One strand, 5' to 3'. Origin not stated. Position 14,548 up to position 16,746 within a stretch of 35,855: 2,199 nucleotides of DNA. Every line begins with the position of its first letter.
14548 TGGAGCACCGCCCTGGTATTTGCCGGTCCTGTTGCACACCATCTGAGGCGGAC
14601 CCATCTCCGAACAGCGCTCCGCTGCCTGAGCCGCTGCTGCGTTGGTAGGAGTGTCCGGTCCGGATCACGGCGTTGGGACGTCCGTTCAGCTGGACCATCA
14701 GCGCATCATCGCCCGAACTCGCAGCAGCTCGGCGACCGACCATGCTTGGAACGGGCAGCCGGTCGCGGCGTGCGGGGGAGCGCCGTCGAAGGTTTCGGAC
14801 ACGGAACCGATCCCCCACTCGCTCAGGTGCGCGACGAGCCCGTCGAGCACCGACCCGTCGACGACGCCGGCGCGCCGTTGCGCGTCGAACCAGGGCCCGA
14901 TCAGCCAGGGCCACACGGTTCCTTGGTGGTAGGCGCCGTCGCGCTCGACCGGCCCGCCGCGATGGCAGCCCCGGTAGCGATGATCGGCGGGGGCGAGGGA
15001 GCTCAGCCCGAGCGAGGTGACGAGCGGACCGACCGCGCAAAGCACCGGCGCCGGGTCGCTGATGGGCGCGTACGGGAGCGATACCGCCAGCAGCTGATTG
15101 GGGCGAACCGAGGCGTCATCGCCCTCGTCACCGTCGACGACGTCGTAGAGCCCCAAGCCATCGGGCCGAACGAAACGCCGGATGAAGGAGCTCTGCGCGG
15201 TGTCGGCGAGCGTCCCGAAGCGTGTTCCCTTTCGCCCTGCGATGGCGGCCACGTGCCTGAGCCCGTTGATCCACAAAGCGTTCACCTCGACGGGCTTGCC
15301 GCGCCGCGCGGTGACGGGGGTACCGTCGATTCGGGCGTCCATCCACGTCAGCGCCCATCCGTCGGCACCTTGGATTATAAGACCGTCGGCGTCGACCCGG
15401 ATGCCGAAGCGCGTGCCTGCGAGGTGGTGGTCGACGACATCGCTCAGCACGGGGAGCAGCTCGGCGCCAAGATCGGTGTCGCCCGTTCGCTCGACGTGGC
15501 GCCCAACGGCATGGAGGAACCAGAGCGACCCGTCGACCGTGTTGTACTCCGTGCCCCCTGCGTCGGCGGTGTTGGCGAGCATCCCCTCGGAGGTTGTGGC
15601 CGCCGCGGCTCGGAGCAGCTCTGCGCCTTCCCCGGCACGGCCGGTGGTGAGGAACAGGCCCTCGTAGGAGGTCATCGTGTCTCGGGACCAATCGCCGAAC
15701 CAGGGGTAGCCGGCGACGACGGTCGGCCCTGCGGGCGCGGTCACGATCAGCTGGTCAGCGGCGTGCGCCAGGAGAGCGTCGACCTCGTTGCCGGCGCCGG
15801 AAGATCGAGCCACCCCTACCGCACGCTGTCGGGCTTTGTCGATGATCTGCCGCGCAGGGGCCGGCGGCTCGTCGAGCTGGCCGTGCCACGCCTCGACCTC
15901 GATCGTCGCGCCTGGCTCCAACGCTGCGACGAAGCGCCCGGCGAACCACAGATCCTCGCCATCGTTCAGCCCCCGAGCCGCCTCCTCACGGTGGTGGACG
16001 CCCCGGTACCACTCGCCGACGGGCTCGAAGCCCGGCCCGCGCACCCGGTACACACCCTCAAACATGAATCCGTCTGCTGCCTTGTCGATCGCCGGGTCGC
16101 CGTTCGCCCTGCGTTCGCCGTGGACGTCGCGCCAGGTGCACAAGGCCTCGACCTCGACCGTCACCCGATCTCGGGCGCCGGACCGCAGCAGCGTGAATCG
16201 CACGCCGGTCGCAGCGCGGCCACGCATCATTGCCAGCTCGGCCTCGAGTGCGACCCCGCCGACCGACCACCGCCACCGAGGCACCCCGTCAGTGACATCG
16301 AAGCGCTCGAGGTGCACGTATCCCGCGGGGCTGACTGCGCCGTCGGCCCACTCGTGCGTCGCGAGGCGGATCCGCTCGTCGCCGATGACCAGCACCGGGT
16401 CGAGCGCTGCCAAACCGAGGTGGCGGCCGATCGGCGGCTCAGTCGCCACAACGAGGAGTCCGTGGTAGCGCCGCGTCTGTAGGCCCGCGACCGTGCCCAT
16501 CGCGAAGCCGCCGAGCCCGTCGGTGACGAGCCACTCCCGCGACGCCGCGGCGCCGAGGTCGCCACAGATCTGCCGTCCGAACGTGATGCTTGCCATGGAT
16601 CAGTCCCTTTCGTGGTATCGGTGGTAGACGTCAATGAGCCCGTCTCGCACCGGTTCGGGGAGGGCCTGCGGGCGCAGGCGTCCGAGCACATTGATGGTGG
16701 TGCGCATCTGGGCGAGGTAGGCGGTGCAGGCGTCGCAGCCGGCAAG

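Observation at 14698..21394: Sigma-less RsrA-like anti-sigma paralog locked inside a seven-gene lactonase / GlcG / redoxin / DUF427 / debranching-enzyme operon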

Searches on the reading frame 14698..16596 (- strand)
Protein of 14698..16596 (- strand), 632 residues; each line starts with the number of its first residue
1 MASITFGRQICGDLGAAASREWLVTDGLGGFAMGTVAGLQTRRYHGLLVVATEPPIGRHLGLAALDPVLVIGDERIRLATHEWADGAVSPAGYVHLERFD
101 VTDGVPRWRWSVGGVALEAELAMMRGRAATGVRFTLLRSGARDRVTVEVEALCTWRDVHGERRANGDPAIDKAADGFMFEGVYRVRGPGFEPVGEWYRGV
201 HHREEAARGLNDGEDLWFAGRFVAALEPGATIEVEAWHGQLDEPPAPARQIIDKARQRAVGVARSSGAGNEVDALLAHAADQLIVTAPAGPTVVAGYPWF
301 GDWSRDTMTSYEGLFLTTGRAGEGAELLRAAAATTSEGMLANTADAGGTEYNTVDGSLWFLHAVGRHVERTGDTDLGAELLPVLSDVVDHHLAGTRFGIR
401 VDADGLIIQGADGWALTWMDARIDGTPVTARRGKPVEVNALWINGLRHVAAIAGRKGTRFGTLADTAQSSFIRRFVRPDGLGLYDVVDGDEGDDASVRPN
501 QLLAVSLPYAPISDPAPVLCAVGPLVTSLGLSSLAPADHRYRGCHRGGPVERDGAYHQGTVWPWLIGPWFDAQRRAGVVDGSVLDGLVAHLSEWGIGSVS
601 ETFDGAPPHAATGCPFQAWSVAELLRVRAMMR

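Call 4: search_protein_families(library=pfam, proteins=[window:14698-16596:-], max_evalue=0.01)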
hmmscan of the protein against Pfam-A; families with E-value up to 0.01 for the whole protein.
window:14698-16596:- (632 aa): 2 families
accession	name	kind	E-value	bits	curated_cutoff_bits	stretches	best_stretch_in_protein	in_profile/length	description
PF06202.20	GDE_C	-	5.6e-90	302.4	21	1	279-626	2-367/367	Amylo-alpha-1,6-glucosidase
PF12439.13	GDE_N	-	8.5e-60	202.4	27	1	20-232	1-218/219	Glycogen debranching enzyme N terminal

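Call 5: search_protein_families(library=ncbifam, proteins=[window:14698-16596:-], max_evalue=0.01)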
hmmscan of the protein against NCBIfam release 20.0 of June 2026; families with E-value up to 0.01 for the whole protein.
window:14698-16596:- (632 aa): 2 families
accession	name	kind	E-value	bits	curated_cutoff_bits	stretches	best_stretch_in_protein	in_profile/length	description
TIGR01561.1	gde_arch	hypoth_equivalog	2.5e-90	304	364.15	1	21-568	1-563/569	putative glycogen debranching enzyme, archaeal type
TIGR01531.1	glyc_debranch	equivalog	9e-09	33.1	1399.55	1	279-373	1001-1094/1443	glycogen debranching enzyme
